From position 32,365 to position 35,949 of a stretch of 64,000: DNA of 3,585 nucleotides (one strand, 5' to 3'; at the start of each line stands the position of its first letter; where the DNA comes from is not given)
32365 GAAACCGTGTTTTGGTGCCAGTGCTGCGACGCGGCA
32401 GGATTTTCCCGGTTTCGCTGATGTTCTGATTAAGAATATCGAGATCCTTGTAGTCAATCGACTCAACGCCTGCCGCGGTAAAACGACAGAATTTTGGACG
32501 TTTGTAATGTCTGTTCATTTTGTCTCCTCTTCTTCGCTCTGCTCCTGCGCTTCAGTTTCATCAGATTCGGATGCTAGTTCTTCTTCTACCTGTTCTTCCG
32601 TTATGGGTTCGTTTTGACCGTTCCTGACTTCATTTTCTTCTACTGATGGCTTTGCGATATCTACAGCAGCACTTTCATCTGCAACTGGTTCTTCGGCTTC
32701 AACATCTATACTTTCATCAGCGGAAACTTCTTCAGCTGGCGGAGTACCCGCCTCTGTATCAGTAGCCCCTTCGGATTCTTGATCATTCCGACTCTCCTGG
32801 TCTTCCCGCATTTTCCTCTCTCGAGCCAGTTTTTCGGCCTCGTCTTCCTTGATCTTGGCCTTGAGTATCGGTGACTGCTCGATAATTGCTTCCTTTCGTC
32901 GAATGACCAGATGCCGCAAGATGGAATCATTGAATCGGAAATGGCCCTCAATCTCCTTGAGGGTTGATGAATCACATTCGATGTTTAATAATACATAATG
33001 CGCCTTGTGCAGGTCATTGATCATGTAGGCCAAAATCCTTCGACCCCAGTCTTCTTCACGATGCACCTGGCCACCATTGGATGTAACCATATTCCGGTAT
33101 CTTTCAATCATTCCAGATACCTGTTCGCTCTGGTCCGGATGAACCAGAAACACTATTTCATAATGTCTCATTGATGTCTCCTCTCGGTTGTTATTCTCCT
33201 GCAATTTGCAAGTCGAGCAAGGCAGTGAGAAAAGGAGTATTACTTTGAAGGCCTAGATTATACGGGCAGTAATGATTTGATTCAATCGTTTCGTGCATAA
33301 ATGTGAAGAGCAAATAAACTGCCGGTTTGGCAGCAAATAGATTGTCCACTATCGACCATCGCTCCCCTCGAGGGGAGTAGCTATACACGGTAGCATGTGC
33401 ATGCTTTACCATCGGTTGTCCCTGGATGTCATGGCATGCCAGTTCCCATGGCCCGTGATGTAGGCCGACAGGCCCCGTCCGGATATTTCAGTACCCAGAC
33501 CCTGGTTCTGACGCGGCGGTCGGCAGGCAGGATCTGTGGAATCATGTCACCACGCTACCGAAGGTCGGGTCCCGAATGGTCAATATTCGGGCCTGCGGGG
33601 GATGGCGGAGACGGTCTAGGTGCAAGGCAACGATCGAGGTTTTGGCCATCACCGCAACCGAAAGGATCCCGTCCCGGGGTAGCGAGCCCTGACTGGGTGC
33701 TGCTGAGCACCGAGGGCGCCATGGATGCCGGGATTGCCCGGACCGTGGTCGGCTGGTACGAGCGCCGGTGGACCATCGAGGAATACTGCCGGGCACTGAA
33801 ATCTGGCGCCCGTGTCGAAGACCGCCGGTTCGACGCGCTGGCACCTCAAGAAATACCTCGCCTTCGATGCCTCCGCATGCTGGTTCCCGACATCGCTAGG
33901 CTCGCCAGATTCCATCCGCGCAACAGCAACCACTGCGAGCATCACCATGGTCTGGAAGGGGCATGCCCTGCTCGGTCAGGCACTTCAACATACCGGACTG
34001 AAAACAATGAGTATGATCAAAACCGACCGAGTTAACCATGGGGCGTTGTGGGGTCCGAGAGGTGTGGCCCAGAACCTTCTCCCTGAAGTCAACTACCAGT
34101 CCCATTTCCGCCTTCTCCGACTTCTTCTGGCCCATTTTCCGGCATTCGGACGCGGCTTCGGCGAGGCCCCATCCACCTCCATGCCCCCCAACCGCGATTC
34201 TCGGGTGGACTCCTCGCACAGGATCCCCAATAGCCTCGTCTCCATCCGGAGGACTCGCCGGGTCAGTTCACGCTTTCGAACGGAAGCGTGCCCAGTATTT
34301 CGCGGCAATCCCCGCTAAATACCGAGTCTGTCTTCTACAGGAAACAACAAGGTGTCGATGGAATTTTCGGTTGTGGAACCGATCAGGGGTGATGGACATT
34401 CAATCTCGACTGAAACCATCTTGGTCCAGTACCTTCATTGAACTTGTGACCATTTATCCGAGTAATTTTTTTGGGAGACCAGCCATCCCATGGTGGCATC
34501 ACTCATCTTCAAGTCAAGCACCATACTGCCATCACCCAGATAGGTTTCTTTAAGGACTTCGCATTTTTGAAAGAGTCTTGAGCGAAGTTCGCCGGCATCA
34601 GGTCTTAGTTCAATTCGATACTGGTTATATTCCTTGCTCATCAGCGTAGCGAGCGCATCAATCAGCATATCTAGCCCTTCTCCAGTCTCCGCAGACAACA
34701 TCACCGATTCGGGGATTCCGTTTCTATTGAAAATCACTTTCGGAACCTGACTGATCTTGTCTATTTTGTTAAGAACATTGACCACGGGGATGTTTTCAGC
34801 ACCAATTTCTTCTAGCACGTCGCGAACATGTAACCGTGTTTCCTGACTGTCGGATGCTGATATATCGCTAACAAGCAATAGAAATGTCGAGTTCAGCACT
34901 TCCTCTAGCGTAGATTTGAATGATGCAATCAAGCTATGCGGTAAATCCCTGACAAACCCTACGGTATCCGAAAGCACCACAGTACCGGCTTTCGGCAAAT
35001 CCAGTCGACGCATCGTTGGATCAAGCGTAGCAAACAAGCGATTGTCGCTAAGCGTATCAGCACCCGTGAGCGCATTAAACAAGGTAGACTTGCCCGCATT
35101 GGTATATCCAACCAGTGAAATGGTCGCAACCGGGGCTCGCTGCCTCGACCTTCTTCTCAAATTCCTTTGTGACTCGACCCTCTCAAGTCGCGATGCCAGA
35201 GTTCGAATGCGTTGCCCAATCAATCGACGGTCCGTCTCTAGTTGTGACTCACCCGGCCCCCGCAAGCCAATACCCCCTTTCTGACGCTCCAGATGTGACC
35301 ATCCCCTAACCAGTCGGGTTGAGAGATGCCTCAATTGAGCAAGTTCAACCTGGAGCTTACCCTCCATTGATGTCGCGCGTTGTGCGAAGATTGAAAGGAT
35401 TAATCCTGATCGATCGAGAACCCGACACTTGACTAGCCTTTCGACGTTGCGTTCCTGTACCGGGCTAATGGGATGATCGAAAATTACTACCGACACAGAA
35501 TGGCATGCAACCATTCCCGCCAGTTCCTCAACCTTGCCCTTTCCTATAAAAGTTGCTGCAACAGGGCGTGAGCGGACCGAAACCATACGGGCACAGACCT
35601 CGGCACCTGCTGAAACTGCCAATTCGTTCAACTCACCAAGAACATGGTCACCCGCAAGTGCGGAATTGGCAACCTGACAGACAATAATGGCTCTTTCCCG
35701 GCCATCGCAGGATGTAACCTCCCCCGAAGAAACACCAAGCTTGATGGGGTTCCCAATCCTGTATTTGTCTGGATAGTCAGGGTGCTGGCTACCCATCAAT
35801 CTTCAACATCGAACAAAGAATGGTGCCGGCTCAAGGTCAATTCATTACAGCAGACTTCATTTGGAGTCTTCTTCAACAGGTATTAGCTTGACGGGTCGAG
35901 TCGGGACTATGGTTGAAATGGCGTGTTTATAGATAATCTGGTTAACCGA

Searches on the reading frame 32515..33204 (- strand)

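Call 5: search_protein_families(library=ncbifam, proteins=[window:32515-33204:-], max_evalue=0.00001)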
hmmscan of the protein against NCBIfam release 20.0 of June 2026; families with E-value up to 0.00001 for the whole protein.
window:32515-33204:- (229 aa): 1 family
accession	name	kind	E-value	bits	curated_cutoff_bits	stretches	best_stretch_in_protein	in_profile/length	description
TIGR00166.1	S6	equivalog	9.4e-32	109.1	42.9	1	12-104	1-94/95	30S ribosomal protein S6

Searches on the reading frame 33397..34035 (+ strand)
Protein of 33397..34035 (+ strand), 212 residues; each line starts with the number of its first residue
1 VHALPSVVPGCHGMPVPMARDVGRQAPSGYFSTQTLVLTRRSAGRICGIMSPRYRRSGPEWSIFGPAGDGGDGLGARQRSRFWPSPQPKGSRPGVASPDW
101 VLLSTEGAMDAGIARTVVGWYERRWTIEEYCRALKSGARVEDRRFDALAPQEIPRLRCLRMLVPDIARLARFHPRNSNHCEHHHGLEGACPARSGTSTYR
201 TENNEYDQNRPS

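Call 5: search_protein_families(library=ncbifam, proteins=[window:33397-34035:+], max_evalue=0.00001)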
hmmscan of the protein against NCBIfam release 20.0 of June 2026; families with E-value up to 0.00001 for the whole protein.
window:33397-34035:+ (212 aa): 1 family
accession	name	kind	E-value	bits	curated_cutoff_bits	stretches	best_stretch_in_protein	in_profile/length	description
NF033590.1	transpos_IS4_3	equivalog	5.5e-13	48.7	160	1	97-147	251-301/405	IS4 family transposase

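Call 32: search_protein_families(library=pfam, proteins=[window:33397-34035:+], max_evalue=0.001)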
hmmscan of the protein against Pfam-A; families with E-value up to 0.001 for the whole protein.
window:33397-34035:+ (212 aa): 0 families

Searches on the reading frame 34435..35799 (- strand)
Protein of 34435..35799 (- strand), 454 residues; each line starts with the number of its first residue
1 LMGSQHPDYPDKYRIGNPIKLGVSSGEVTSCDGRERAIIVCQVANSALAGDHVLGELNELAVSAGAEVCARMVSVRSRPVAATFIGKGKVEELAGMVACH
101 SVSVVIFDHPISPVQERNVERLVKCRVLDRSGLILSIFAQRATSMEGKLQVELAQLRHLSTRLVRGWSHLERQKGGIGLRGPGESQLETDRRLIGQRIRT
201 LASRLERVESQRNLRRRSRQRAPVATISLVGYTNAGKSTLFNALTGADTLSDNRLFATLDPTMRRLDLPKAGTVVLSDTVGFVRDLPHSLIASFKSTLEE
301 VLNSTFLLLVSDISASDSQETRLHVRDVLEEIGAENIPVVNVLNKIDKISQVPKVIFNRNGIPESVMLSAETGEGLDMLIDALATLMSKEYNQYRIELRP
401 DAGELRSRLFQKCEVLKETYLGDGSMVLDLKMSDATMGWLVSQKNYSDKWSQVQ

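Call 4: search_protein_families(library=ncbifam, proteins=[window:34435-35799:-], max_evalue=0.00001)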
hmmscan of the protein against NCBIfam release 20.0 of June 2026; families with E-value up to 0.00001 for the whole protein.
window:34435-35799:- (454 aa): 14 families
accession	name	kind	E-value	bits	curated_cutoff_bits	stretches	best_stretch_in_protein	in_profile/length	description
NF008280.0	PRK11058.1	equivalog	5.6e-142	473.5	441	1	33-437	7-411/426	ribosome rescue GTPase HflX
TIGR03156.1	GTP_HflX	equivalog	7.1e-138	459.3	216.75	1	37-385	2-349/351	GTPase HflX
TIGR03918.1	GTP_HydF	equivalog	8.6e-18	64.3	325.55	1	222-394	5-174/392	[FeFe] hydrogenase H-cluster maturation GTPase HydF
TIGR03594.1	GTPase_EngA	equivalog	1.4e-15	57.2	306.7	1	226-393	2-166/432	ribosome biogenesis GTPase Der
NF000908.1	PRK00089.1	equivalog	6.7e-14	51.9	237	1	226-396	5-176/291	GTPase Era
TIGR02729.1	Obg_CgtA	equivalog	7.6e-11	41.6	280.25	1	224-387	157-328/329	Obg family GTPase CgtA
NF008956.1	PRK12299.1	equivalog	3.3e-10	39.4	300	1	224-387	158-325/327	GTPase ObgE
NF003661.0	PRK05291.1-3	equivalog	1.6e-09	37.6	380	1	194-395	189-378/448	tRNA uridine-5-carboxymethylaminomethyl(34) synthesis GTPase MnmE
NF008955.0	PRK12297.1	equivalog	3.7e-09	36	406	1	224-393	159-334/429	GTPase ObgE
TIGR00231.1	small_GTP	domain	1.8e-08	34.3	42.5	1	226-382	5-161/164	GTP-binding protein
TIGR00450.1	mnmE_trmE_thdF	equivalog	3.3e-08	33.1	252.6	1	190-396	178-378/446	tRNA uridine-5-carboxymethylaminomethyl(34) synthesis GTPase MnmE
NF007171.0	PRK09602.1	subfamily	3.2e-07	29.6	387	1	225-262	3-40/397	YchF-related putative GTPase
TIGR00436.1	era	equivalog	7e-07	28.9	116.25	1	226-401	2-177/270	GTPase Era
NF007071.0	PRK09518.1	equivalog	6.9e-06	24.8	953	0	216-393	263-437/706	bifunctional cytidylate kinase/GTPase Der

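Call 16: find_related_loci(query=window:34435-35799:-, collection=genome_contigs, flank=10000)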
Query window:34435-35799:- (454 aa) in genome_contigs; peptide patterns used: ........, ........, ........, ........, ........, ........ (x = any residue, [..] = any of these).
600 stretches matched a pattern (row limit reached: there are more); 597 encode a relative of the query (tblastn E <= 1e-3); the best 80 are kept; 80 distinct loci.
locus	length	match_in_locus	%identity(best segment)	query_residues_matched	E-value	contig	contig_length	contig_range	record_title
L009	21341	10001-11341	58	7-453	3e-163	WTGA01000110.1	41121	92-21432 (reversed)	MAG: Gammaproteobacteria bacterium isolate CO36386bin_3 NODE_560_length_41121_cov_13.290898, whole genome shotgun sequen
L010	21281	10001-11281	61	22-450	2e-162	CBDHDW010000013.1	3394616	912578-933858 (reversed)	MAG: Candidatus Poriferihabitaceae bacterium isolate 67226578-6d30-497a-b66e-a77e508eb20a genome assembly, contig: chrom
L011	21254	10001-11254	62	35-452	5e-159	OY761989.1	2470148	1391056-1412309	MAG: Arenicellales bacterium isolate bc206049-28f6-43b1-86d3-b9ef42dd2f61 genome assembly, chromosome: 1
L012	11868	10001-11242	58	34-448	3e-146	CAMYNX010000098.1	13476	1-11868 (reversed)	MAG: uncultured Gammaproteobacteria bacterium isolate FCS_M_Gamma_074 genome assembly, contig: scaffold_4184, whole geno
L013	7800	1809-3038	54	35-445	2e-134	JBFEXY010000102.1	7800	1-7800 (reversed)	MAG: Woeseiaceae bacterium isolate Mix_mud09.2021.07.33 k141_212615_length_7800_cov_31.7220, whole genome shotgun sequen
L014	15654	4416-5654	56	35-443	7e-134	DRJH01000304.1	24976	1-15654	MAG TPA_asm: Gammaproteobacteria bacterium isolate HyVt-412 HyVt-412_k95_44862, whole genome shotgun sequence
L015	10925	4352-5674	54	12-442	1e-133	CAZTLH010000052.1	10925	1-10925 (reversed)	MAG TPA_asm: uncultured Gammaproteobacteria bacterium isolate binchicken_co253_227 genome assembly, contig: NODE_4442_le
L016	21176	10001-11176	54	56-447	4e-131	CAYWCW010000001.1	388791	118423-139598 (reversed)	MAG TPA_asm: uncultured Cellvibrionaceae bacterium isolate SRP344714_co2_360 genome assembly, contig: NODE_28_length_388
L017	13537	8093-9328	53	35-447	3e-130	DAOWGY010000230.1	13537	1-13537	MAG TPA_asm: Gammaproteobacteria bacterium isolate CSMAG_2003 CSMAG_2003_k141_2476379_length_13537_cov_10.0000, whole ge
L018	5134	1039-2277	51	35-448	5e-130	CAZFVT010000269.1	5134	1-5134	MAG TPA_asm: uncultured Woeseiaceae bacterium isolate SRP135972_co2_285 genome assembly, contig: NODE_28154_length_5134_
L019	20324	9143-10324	54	54-447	9e-129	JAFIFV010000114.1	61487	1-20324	MAG: Ectothiorhodospiraceae bacterium isolate coassembly_bin.70 k141_91207, whole genome shotgun sequence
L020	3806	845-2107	52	29-450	9e-132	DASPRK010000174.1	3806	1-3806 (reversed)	MAG TPA_asm: Candidatus Methylomirabilis sp. isolate SMAG_U12223 k141_2349356, whole genome shotgun sequence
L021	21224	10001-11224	52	35-444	5e-128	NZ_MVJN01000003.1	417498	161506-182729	Legionella quinlivanii strain ID143958 Contig_3, whole genome shotgun sequence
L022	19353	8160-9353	53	56-454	2e-126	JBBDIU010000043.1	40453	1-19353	MAG: Cellvibrionaceae bacterium isolate LejiaA_55_10 Lejia_A_1607_length_40453_cov_6, whole genome shotgun sequence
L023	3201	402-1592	51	56-454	5e-131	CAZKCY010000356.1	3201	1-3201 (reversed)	MAG TPA_asm: uncultured Marinimicrobium sp. isolate SRP304980_co2_63 genome assembly, contig: NODE_44867_length_3201_cov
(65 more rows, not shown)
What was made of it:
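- Tried and rejected: Reference-genome scan with HflX (call 16).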

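Call 19: find_homologous_proteins(query=window:34435-35799:-, max_evalue=1e-60)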
Query window:34435-35799:- (454 aa): 8000 proteins with E <= 1e-60 among 8000 candidates; the best 120 are listed.
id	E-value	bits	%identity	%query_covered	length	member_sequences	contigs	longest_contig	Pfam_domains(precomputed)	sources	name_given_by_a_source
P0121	8.6e-293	988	100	100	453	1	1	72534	PF19275.5,PF01926.30,PF13167.12,PF02421.25,PF16360.11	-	-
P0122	1.1e-260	882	90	100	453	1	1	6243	PF19275.5,PF01926.30,PF13167.12,PF02421.25,PF16360.11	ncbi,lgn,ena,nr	ncbi:MAG: GTPase HflX [Gammaproteobacteria bacterium]|nr:GTPase HflX [Gammaproteobacteria bacterium]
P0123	2.4e-258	875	89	100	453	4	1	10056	PF19275.5,PF01926.30,PF13167.12,PF16360.11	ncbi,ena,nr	ncbi:MAG: GTPase HflX [Gammaproteobacteria bacterium]|nr:GTPase HflX [Gammaproteobacteria bacterium]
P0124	1.6e-239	813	82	100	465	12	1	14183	PF19275.5,PF01926.30,PF13167.12,PF16360.11,PF03193.23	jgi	-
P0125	1.2e-231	787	80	100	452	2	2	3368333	PF19275.5,PF01926.30,PF13167.12,PF02421.25,PF16360.11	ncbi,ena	-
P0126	2.2e-229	779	79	100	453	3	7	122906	PF19275.5,PF01926.30,PF13167.12,PF02421.25,PF16360.11,PF03193.23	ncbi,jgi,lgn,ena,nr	ncbi:MAG: GTPase HflX [Gammaproteobacteria bacterium]|nr:GTPase HflX [Gammaproteobacteria bacterium]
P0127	2.1e-214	730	74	100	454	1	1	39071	PF19275.5,PF01926.30,PF13167.12,PF16360.11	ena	-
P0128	8.6e-194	662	78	85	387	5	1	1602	PF19275.5,PF01926.30,PF13167.12,PF16360.11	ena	-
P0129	4.3e-174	597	67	92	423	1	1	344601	PF01926.30,PF13167.12,PF16360.11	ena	-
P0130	1.8e-162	559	63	92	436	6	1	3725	PF01926.30,PF13167.12,PF16360.11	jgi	-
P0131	3.0e-161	555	61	93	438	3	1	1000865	PF19275.5,PF01926.30,PF13167.12,PF16360.11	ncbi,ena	-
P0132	8.8e-161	553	62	92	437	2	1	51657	PF01926.30,PF13167.12,PF16360.11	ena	-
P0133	1.3e-160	553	64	88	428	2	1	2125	PF01926.30,PF13167.12,PF16360.11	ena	-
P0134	2.9e-160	552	61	91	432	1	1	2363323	PF01926.30,PF13167.12,PF16360.11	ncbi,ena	-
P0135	3.1e-160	552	61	94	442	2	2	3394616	PF01926.30,PF13167.12,PF16360.11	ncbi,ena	-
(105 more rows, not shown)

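Call 20: find_encoding_contigs(protein=P0125, flank=10000, max_places=2)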
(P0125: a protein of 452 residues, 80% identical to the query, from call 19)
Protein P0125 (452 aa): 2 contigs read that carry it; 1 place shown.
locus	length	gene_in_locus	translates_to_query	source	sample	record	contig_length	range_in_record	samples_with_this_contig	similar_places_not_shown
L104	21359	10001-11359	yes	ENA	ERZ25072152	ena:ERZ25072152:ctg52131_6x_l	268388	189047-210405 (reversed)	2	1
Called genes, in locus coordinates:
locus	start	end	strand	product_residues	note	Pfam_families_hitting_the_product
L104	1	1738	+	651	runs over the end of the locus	PF07992:Pyr_redox_2 (faint), PF13450:NAD_binding_8 (weak), PF01593:Amino_oxidase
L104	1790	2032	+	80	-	-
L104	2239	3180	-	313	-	PF00126:HTH_1, PF03466:LysR_substrate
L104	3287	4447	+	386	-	PF02771:Acyl-CoA_dh_N, PF02770:Acyl-CoA_dh_M, PF00441:Acyl-CoA_dh_1, PF08028:Acyl-CoA_dh_2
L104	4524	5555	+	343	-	PF03480:DctP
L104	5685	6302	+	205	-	PF04290:DctQ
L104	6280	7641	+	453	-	PF06808:DctM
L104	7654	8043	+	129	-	PF00190:Cupin_1 (weak), PF02311:AraC_binding, PF07883:Cupin_2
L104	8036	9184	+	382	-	PF02515:CoA_transf_3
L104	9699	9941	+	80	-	PF17209:Hfq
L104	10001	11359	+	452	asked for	PF13167:GTP-bdg_N, PF16360:GTP-bdg_M, PF01926:MMR_HSR1, PF02421:FeoB_N (faint), PF19275:HflX_C (weak)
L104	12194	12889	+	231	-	PF01250:Ribosomal_S6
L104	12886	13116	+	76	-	PF01084:Ribosomal_S18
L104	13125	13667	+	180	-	PF01281:Ribosomal_L9_N, PF03948:Ribosomal_L9_C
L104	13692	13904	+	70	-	-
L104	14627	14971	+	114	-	PF09820:AAA-ATPase_like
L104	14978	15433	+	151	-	-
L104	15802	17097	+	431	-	PF00772:DnaB, PF13481:AAA_25, PF03796:DnaB_C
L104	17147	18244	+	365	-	PF01168:Ala_racemase_N, PF00842:Ala_racemase_C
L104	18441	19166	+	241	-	PF01346:FKBP_N, PF00254:FKBP_C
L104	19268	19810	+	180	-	PF05433:Rick_17kDa_Anti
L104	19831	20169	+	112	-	-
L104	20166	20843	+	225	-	PF00072:Response_reg, PF00486:Trans_reg_C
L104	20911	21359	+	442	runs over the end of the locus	PF26769:HAMP_PhoQ, PF02518:HATPase_c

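Call 21: find_encoding_contigs(protein=P0123, flank=10000, max_places=1)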
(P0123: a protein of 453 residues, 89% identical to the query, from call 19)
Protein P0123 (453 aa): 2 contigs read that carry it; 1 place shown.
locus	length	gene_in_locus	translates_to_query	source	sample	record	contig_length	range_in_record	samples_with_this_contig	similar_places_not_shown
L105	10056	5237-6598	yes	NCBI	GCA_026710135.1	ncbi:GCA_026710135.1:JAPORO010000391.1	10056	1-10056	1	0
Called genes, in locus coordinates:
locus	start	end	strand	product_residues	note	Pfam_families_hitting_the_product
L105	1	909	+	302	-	PF03480:DctP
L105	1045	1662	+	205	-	PF04290:DctQ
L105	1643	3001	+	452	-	PF06808:DctM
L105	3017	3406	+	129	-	PF02311:AraC_binding, PF07883:Cupin_2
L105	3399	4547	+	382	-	PF02515:CoA_transf_3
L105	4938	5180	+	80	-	PF17209:Hfq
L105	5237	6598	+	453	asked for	PF13167:GTP-bdg_N, PF16360:GTP-bdg_M, PF01926:MMR_HSR1, PF19275:HflX_C (weak)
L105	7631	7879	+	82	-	PF01084:Ribosomal_S18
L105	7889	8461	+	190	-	PF01281:Ribosomal_L9_N, PF03948:Ribosomal_L9_C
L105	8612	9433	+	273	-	-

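Call 22: find_encoding_contigs(protein=P0124, flank=10000, max_places=1)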
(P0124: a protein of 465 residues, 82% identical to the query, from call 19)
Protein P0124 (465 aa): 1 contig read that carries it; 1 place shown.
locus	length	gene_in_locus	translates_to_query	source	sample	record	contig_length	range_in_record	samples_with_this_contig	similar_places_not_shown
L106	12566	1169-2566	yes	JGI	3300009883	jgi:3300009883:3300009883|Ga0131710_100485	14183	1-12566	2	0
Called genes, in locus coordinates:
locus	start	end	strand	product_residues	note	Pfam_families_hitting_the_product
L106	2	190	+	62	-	?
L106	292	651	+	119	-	-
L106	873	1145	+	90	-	PF17209:Hfq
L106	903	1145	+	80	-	PF17209:Hfq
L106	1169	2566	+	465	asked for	PF13167:GTP-bdg_N, PF16360:GTP-bdg_M, PF03193:RsgA_GTPase (faint), PF01926:MMR_HSR1, PF19275:HflX_C (weak)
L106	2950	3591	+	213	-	PF01250:Ribosomal_S6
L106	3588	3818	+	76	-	PF01084:Ribosomal_S18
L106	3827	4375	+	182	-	PF01281:Ribosomal_L9_N, PF03948:Ribosomal_L9_C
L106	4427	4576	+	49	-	-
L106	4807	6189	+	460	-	PF00772:DnaB, PF03796:DnaB_C, PF13481:AAA_25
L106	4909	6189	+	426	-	PF00772:DnaB, PF03796:DnaB_C, PF13481:AAA_25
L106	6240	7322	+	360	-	PF01168:Ala_racemase_N, PF00842:Ala_racemase_C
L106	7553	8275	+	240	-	PF01346:FKBP_N, PF00254:FKBP_C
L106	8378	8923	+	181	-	PF05433:Rick_17kDa_Anti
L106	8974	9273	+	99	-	-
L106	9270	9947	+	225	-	PF00072:Response_reg, PF00486:Trans_reg_C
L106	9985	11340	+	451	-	PF26769:HAMP_PhoQ, PF02518:HATPase_c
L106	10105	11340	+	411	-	PF26769:HAMP_PhoQ, PF02518:HATPase_c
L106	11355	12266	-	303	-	PF14805:THDPS_N_2, PF00132:Hexapep (weak), PF14602:Hexapep_2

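Call 23: find_encoding_contigs(protein=P0122, flank=10000, max_places=1)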
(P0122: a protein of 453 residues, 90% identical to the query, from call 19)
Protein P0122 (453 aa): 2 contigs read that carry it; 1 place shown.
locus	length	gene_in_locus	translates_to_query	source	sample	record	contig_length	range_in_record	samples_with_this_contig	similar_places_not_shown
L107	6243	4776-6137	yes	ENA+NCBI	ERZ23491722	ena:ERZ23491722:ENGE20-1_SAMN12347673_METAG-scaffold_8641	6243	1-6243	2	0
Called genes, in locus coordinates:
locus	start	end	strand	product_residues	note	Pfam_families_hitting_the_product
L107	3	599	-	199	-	PF01145:Band_7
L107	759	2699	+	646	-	PF01266:DAO (faint), PF13450:NAD_binding_8 (weak), PF01593:Amino_oxidase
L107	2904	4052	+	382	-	PF02515:CoA_transf_3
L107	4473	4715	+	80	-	PF17209:Hfq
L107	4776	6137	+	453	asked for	PF13167:GTP-bdg_N, PF16360:GTP-bdg_M, PF01926:MMR_HSR1, PF02421:FeoB_N (weak), PF19275:HflX_C (weak)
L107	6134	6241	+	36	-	?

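Call 64: search_protein_families(library=ncbifam, proteins=[L010:8219-9229:+], max_evalue=0.1)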
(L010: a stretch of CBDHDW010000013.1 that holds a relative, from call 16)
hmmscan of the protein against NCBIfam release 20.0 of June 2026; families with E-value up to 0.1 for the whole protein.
L010:8219-9229:+ (336 aa): 1 family
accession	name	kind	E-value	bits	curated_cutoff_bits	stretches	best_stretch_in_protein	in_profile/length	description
TIGR02994.1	ectoine_eutE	equivalog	4.5e-149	495.8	402.7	1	8-332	1-325/325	N(2)-acetyl-L-2,4-diaminobutanoate deacetylase DoeB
